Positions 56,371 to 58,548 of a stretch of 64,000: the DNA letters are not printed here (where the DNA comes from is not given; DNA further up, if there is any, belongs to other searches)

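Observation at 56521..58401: CrtI-family oxidoreductase fused to a Cys-rich C-terminal module resembling Fe-S cluster motifs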

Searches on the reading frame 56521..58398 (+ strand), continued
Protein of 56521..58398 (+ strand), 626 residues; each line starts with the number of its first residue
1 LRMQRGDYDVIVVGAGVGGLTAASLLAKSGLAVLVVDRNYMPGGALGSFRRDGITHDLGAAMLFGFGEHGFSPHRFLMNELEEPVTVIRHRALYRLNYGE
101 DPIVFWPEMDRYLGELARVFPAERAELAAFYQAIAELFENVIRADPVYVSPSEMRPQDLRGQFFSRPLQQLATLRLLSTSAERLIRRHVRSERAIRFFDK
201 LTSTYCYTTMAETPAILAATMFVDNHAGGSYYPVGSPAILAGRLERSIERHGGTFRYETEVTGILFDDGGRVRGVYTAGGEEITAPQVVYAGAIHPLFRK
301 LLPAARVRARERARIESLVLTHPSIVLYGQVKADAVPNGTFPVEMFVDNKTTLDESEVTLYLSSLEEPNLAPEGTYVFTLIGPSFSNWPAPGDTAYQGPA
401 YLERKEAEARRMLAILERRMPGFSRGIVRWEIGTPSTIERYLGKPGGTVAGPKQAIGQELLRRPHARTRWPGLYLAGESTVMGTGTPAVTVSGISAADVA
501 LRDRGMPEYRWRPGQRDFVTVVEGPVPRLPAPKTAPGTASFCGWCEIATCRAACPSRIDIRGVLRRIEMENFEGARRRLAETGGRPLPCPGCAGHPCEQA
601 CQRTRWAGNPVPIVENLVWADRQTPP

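Call 41: search_protein_families(library=pfam, proteins=[L050:11853-13439:+, L050:9154-9981:+, L050:9935-11872:+], max_evalue=1)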
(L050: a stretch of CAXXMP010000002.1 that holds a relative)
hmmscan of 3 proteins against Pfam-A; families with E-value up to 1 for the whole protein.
L050:11853-13439:+ (529 aa): 19 families
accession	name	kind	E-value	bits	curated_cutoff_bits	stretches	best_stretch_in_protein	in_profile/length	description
PF01593.30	Amino_oxidase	-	8.2e-22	78.5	19.8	1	17-520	2-442/443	Flavin containing amine oxidoreductase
PF13450.12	NAD_binding_8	-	2.8e-15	56.8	21.9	1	11-72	1-65/68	NAD(P)-binding Rossmann-like domain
PF01266.30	DAO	-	9.4e-13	48.8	27.9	2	8-53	1-45/353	FAD dependent oxidoreductase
PF07992.20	Pyr_redox_2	-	2.9e-08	33.9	26.1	1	7-39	1-35/291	Pyridine nucleotide-disulphide oxidoreductase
PF03486.20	HI0933_like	-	1.3e-07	31.7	50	1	8-42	2-36/244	HI0933-like protein Rossmann domain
PF00890.30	FAD_binding_2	-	3.3e-07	30.3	20.4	1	8-53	1-45/414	FAD binding domain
PF01946.23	Thi4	-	4.5e-07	29.8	26.2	1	5-61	16-70/235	Thi4 family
PF12831.13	FAD_oxidored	-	5.8e-07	29.6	27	1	8-47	1-40/416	FAD dependent oxidoreductase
PF01134.28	GIDA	-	0.00015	21.4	22.1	1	8-44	1-38/391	Glucose inhibited division protein A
PF01494.25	FAD_binding_3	-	0.00069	19.4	22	1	8-41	3-36/349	FAD binding domain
PF00070.33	Pyr_redox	-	0.0024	18.8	22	1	9-41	2-34/82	Pyridine nucleotide-disulphide oxidoreductase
PF02558.23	ApbA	-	0.0038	17.3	22.2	1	10-39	2-31/150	Ketopantoate reductase PanE/ApbA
PF13738.12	Pyr_redox_3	-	0.019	14.6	30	1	10-43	1-34/305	Pyridine nucleotide-disulphide oxidoreductase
PF02254.24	TrkA_N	-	0.075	13.8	23.8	1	10-41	2-33/116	TrkA-N domain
PF05834.18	Lycopene_cycl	-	0.1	12.1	23.4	1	8-40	1-35/380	Lycopene cyclase protein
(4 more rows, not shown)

L050:9154-9981:+ (276 aa): 0 families

L050:9935-11872:+ (646 aa): 14 families
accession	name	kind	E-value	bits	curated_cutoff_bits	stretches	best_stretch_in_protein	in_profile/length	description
PF01593.30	Amino_oxidase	-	4.6e-26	92.5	19.8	1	32-510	1-443/443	Flavin containing amine oxidoreductase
PF13450.12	NAD_binding_8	-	5.3e-12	46.3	21.9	1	27-84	1-58/68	NAD(P)-binding Rossmann-like domain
PF01266.30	DAO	-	2.3e-10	41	27.9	2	24-60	1-38/353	FAD dependent oxidoreductase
PF01946.23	Thi4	-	5.6e-08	32.7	26.2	1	23-61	18-57/235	Thi4 family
PF01134.28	GIDA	-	1.4e-05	24.7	22.1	1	24-52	1-29/391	Glucose inhibited division protein A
PF00890.30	FAD_binding_2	-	4.7e-05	23.2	20.4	1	24-60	1-37/414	FAD binding domain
PF03486.20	HI0933_like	-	9e-05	22.5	50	1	24-58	2-36/244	HI0933-like protein Rossmann domain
PF01494.25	FAD_binding_3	-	0.00022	21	22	1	23-55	2-34/349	FAD binding domain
PF14691.11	Fer4_20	-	0.00055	20.1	25.8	1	549-634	15-107/113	Dihydroprymidine dehydrogenase domain II, 4Fe-4S cluster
PF12831.13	FAD_oxidored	-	0.0025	17.6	27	1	24-60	1-37/416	FAD dependent oxidoreductase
PF07992.20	Pyr_redox_2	-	0.0039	17.1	26.1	1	23-62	1-41/291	Pyridine nucleotide-disulphide oxidoreductase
PF00070.33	Pyr_redox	-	0.0096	16.9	22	1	25-56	2-33/82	Pyridine nucleotide-disulphide oxidoreductase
PF13454.12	NAD_binding_9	-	0.031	14.7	21.8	0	27-66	2-43/155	FAD-NAD(P)-binding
PF21799.2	MurD-like_N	-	0.038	14.7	27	1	25-59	3-37/88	Mur ligase MurD-like, N-terminal domain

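Call 56: search_protein_representatives(protein=window:56521-58398:+)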
Query: 626 residues. Proteins with E-value up to 0.001 (for the whole library): 8891; up to 1e-10: 2530; up to 1e-30: 131. The best 150 are listed.
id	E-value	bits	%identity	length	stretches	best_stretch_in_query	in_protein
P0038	6.2e-198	675.9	53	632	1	9-603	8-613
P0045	6.8e-191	652.6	53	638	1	6-613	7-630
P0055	1.9e-184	631.4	53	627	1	9-612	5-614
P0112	1.8e-169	581.8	50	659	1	9-615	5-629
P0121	3.8e-166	570.9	45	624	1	10-617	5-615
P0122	4.8e-166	570.5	45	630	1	6-623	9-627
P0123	4.8e-158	544.1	43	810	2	6-615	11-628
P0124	1.5e-157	542.4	43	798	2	5-621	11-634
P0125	4.9e-154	530.9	46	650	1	4-613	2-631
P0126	9.9e-151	519.9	44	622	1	9-618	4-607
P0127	3.7e-130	452.0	39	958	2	6-625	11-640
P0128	1.9e-129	449.6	42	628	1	8-577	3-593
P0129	1.6e-127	443.3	38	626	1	7-624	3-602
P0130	2.9e-125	435.8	50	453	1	175-615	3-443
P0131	1.4e-124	433.5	37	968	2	7-623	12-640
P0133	5.9e-114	398.5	38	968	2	5-621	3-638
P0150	4.7e-66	240.2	31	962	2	5-615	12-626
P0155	1.6e-60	221.9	36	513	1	9-502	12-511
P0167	4.2e-54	200.7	28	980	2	6-605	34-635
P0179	7.0e-47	176.9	26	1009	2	10-504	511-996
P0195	7.4e-39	150.4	26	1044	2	9-489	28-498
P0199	9.9e-38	146.7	32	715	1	7-498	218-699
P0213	1.3e-35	139.7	32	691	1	5-505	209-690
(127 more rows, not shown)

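Call 57: search_protein_families(library=pfam, proteins=[P0127, P0133, P0150, P0167, P0179, P0195, P0199, P0213, P0155], max_evalue=0.00001)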
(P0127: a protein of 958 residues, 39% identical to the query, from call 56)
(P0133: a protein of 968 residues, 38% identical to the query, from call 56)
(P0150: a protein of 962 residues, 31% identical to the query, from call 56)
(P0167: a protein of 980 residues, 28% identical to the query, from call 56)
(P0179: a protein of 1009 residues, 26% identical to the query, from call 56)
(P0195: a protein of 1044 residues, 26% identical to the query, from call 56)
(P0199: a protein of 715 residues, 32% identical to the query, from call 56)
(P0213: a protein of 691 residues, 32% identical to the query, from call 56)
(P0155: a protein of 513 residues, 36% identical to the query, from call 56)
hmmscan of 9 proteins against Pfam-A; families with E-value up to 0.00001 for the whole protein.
P0127 (958 aa): 14 families
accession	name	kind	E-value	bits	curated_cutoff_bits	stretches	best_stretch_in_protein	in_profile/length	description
PF07992.20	Pyr_redox_2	-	7.4e-35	121.2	26.1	1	655-945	2-291/291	Pyridine nucleotide-disulphide oxidoreductase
PF13450.12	NAD_binding_8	-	1.4e-25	89.8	21.9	2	17-73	1-57/68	NAD(P)-binding Rossmann-like domain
PF14691.11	Fer4_20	-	4e-25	88.3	25.8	1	544-639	13-108/113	Dihydroprymidine dehydrogenase domain II, 4Fe-4S cluster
PF01593.30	Amino_oxidase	-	1.3e-23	84.4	19.8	1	22-507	1-443/443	Flavin containing amine oxidoreductase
PF01266.30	DAO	-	5.8e-17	62.7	27.9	1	655-689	1-35/353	FAD dependent oxidoreductase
PF12831.13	FAD_oxidored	-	1.2e-15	58.2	27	1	14-53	1-40/416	FAD dependent oxidoreductase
PF00070.33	Pyr_redox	-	3.8e-15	56.6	22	0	655-689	1-35/82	Pyridine nucleotide-disulphide oxidoreductase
PF00890.30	FAD_binding_2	-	1.2e-13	51.5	20.4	0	14-49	1-36/414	FAD binding domain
PF01946.23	Thi4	-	1.4e-12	47.8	26.2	0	13-50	18-56/235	Thi4 family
PF03486.20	HI0933_like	-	5.1e-10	39.7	50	0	655-689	2-36/244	HI0933-like protein Rossmann domain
PF01494.25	FAD_binding_3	-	2.5e-09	37.3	22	0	12-44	1-33/349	FAD binding domain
PF01134.28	GIDA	-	2.9e-07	30.3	22.1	0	656-684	2-30/391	Glucose inhibited division protein A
PF13738.12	Pyr_redox_3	-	3.5e-07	30.2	30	0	658-677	2-21/305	Pyridine nucleotide-disulphide oxidoreductase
PF21799.2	MurD-like_N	-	7.1e-06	26.7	27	0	655-691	2-38/88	Mur ligase MurD-like, N-terminal domain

P0133 (968 aa): 14 families
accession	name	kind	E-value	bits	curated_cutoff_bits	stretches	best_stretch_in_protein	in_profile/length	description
PF07992.20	Pyr_redox_2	-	9e-30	104.5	26.1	1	656-947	1-291/291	Pyridine nucleotide-disulphide oxidoreductase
PF13450.12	NAD_binding_8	-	2.3e-23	82.7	21.9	2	10-67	1-58/68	NAD(P)-binding Rossmann-like domain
PF14691.11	Fer4_20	-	1.2e-22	80.3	25.8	1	547-641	14-108/113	Dihydroprymidine dehydrogenase domain II, 4Fe-4S cluster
PF01593.30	Amino_oxidase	-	3.3e-21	76.5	19.8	1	16-505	2-443/443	Flavin containing amine oxidoreductase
PF01266.30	DAO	-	2.8e-16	60.4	27.9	1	7-56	1-50/353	FAD dependent oxidoreductase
PF12831.13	FAD_oxidored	-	1e-12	48.5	27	1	7-48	1-42/416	FAD dependent oxidoreductase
PF01946.23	Thi4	-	3.7e-12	46.4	26.2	1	6-43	18-56/235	Thi4 family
PF01494.25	FAD_binding_3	-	3.9e-12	46.5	22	0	5-37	1-33/349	FAD binding domain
PF03486.20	HI0933_like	-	2.3e-11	44.1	50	0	7-38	2-33/244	HI0933-like protein Rossmann domain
PF00890.30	FAD_binding_2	-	2.5e-11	43.9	20.4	0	7-52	1-45/414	FAD binding domain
PF00070.33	Pyr_redox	-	4.9e-11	43.4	22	0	657-689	1-33/82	Pyridine nucleotide-disulphide oxidoreductase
PF01134.28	GIDA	-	1.2e-09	38.2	22.1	0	7-38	1-32/391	Glucose inhibited division protein A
PF01262.27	AlaDh_PNT_C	-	1.4e-07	31.6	23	0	7-35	30-58/214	Alanine dehydrogenase/PNT, C-terminal domain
PF13738.12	Pyr_redox_3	-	8.9e-06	25.6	30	0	9-37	1-30/305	Pyridine nucleotide-disulphide oxidoreductase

P0150 (962 aa): 12 families
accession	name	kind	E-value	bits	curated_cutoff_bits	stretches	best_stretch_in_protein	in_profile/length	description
PF07992.20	Pyr_redox_2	-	1.6e-28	100.4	26.1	1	652-944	2-287/291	Pyridine nucleotide-disulphide oxidoreductase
PF14691.11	Fer4_20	-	1.9e-26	92.5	25.8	1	535-638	7-111/113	Dihydroprymidine dehydrogenase domain II, 4Fe-4S cluster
PF13450.12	NAD_binding_8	-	1.2e-19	70.8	21.9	1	19-85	1-65/68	NAD(P)-binding Rossmann-like domain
PF01593.30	Amino_oxidase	-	3.7e-16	59.9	19.8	1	24-304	1-260/443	Flavin containing amine oxidoreductase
PF01266.30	DAO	-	4.9e-16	59.6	27.9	0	652-682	1-31/353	FAD dependent oxidoreductase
PF00890.30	FAD_binding_2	-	1.6e-12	47.8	20.4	0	16-55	1-40/414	FAD binding domain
PF12831.13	FAD_oxidored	-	2.5e-10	40.6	27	0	16-56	1-41/416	FAD dependent oxidoreductase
PF03486.20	HI0933_like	-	6.3e-10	39.3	50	0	652-686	2-36/244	HI0933-like protein Rossmann domain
PF00070.33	Pyr_redox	-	1.5e-09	38.6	22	0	652-684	1-33/82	Pyridine nucleotide-disulphide oxidoreductase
PF01946.23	Thi4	-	2.6e-09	37.1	26.2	0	649-687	16-55/235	Thi4 family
PF01134.28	GIDA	-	1.2e-08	34.8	22.1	0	16-56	1-41/391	Glucose inhibited division protein A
PF01494.25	FAD_binding_3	-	6e-08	32.7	22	0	15-48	2-35/349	FAD binding domain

P0167 (980 aa): 12 families
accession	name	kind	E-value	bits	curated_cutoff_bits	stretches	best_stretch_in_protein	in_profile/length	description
PF14691.11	Fer4_20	-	2.8e-27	95.2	25.8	1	559-650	13-105/113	Dihydroprymidine dehydrogenase domain II, 4Fe-4S cluster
PF01593.30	Amino_oxidase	-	4.5e-25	89.3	19.8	1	45-520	1-439/443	Flavin containing amine oxidoreductase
PF07992.20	Pyr_redox_2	-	5.3e-24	85.6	26.1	1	670-956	2-291/291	Pyridine nucleotide-disulphide oxidoreductase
PF13450.12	NAD_binding_8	-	1.5e-22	80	21.9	2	40-97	1-60/68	NAD(P)-binding Rossmann-like domain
PF01266.30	DAO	-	5.1e-15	56.3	27.9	0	670-705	1-44/353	FAD dependent oxidoreductase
PF00070.33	Pyr_redox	-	3.7e-13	50.2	22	0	802-873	2-78/82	Pyridine nucleotide-disulphide oxidoreductase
PF12831.13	FAD_oxidored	-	1.9e-11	44.4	27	0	37-76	1-40/416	FAD dependent oxidoreductase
PF03486.20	HI0933_like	-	1.3e-10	41.6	50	0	37-71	2-36/244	HI0933-like protein Rossmann domain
PF01494.25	FAD_binding_3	-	5e-10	39.6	22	0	36-68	2-34/349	FAD binding domain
PF00890.30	FAD_binding_2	-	1.4e-09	38.1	20.4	0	38-72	2-36/414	FAD binding domain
PF01946.23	Thi4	-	3.5e-09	36.7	26.2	0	37-73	19-56/235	Thi4 family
PF21799.2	MurD-like_N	-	2.6e-08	34.5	27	0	37-75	2-40/88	Mur ligase MurD-like, N-terminal domain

P0179 (1009 aa): 9 families
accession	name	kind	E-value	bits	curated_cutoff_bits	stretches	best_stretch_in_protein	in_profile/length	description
PF01593.30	Amino_oxidase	-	5.3e-43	148.4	19.8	2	518-993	1-443/443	Flavin containing amine oxidoreductase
PF13450.12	NAD_binding_8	-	1.8e-28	99.1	21.9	2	513-580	1-68/68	NAD(P)-binding Rossmann-like domain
PF01266.30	DAO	-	1.5e-14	54.7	27.9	0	512-771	3-196/353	FAD dependent oxidoreductase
PF00890.30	FAD_binding_2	-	4.2e-12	46.4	20.4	0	6-42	3-39/414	FAD binding domain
PF12831.13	FAD_oxidored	-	1.1e-09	38.6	27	0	512-547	3-38/416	FAD dependent oxidoreductase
PF07992.20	Pyr_redox_2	-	2e-09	37.7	26.1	0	485-543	118-177/291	Pyridine nucleotide-disulphide oxidoreductase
PF03486.20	HI0933_like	-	2.5e-09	37.4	50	0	511-544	3-36/244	HI0933-like protein Rossmann domain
PF01494.25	FAD_binding_3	-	7.9e-09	35.6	22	0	511-540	4-33/349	FAD binding domain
PF01946.23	Thi4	-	2.7e-08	33.8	26.2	0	5-51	20-64/235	Thi4 family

P0195 (1044 aa): 10 families
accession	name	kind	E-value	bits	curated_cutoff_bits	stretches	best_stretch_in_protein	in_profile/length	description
PF01593.30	Amino_oxidase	-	2.6e-41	142.8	19.8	2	36-492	1-422/443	Flavin containing amine oxidoreductase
PF13450.12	NAD_binding_8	-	8.6e-31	106.5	21.9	2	539-606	1-68/68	NAD(P)-binding Rossmann-like domain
PF01266.30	DAO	-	1.2e-18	68.2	27.9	1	28-294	1-205/353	FAD dependent oxidoreductase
PF00890.30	FAD_binding_2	-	8.1e-12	45.5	20.4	0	29-66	2-39/414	FAD binding domain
PF01946.23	Thi4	-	5.8e-11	42.5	26.2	0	22-64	13-56/235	Thi4 family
PF01494.25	FAD_binding_3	-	9.9e-10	38.6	22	0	536-567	3-34/349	FAD binding domain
PF07992.20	Pyr_redox_2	-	1.7e-09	38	26.1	0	27-59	1-33/291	Pyridine nucleotide-disulphide oxidoreductase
PF03486.20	HI0933_like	-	2.3e-06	27.7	50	0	28-62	2-36/244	HI0933-like protein Rossmann domain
PF00070.33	Pyr_redox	-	6.4e-06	27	22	0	28-61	1-34/82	Pyridine nucleotide-disulphide oxidoreductase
PF12831.13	FAD_oxidored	-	9.8e-06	25.5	27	0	29-64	2-37/416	FAD dependent oxidoreductase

P0199 (715 aa): 5 families
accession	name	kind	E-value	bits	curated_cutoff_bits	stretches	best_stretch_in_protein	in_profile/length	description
PF01593.30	Amino_oxidase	-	7.3e-24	85.3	19.8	1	228-701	1-442/443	Flavin containing amine oxidoreductase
PF13450.12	NAD_binding_8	-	1.4e-13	51.4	21.9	1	223-292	1-68/68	NAD(P)-binding Rossmann-like domain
PF01266.30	DAO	-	6.6e-09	36.2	27.9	1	220-509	1-213/353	FAD dependent oxidoreductase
PF00890.30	FAD_binding_2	-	3e-06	27.1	20.4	1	220-259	1-38/414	FAD binding domain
PF01946.23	Thi4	-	4.6e-06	26.5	26.2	1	220-255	19-55/235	Thi4 family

P0213 (691 aa): 4 families
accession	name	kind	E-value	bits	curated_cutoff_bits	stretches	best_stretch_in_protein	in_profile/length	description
PF01593.30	Amino_oxidase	-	1.1e-23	84.7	19.8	1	224-686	4-443/443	Flavin containing amine oxidoreductase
PF13450.12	NAD_binding_8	-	7.7e-15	55.4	21.9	1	217-282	2-67/68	NAD(P)-binding Rossmann-like domain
PF01266.30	DAO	-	1.6e-11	44.8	27.9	1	412-619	119-308/353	FAD dependent oxidoreductase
PF00890.30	FAD_binding_2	-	2.1e-07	30.9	20.4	0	213-254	1-40/414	FAD binding domain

P0155 (513 aa): 6 families
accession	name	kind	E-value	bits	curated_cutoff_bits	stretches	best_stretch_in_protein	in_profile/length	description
PF01593.30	Amino_oxidase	-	3.1e-19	70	19.8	1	20-510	1-443/443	Flavin containing amine oxidoreductase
PF13450.12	NAD_binding_8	-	3.3e-15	56.6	21.9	1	15-70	1-56/68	NAD(P)-binding Rossmann-like domain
PF01266.30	DAO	-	3.1e-14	53.7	27.9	1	13-221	2-203/353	FAD dependent oxidoreductase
PF00890.30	FAD_binding_2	-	4.7e-07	29.8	20.4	0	13-52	2-40/414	FAD binding domain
PF12831.13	FAD_oxidored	-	2.5e-06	27.5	27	1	12-51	1-40/416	FAD dependent oxidoreductase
PF01494.25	FAD_binding_3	-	6.3e-06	26.1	22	1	12-92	3-79/349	FAD binding domain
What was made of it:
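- Origin and direction: relatives of ~960-980 aa carry body + Fer4_20 + a complete Pyr_redox_2 (profile positions 2-291 of 291), which is a whole GltD-like NAD(P)H module (calls 56, 57). The longest relatives carry a complete NAD(P)H module (call 57), and NAD(P)+ is not a feasible acceptor for C-C desaturation.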
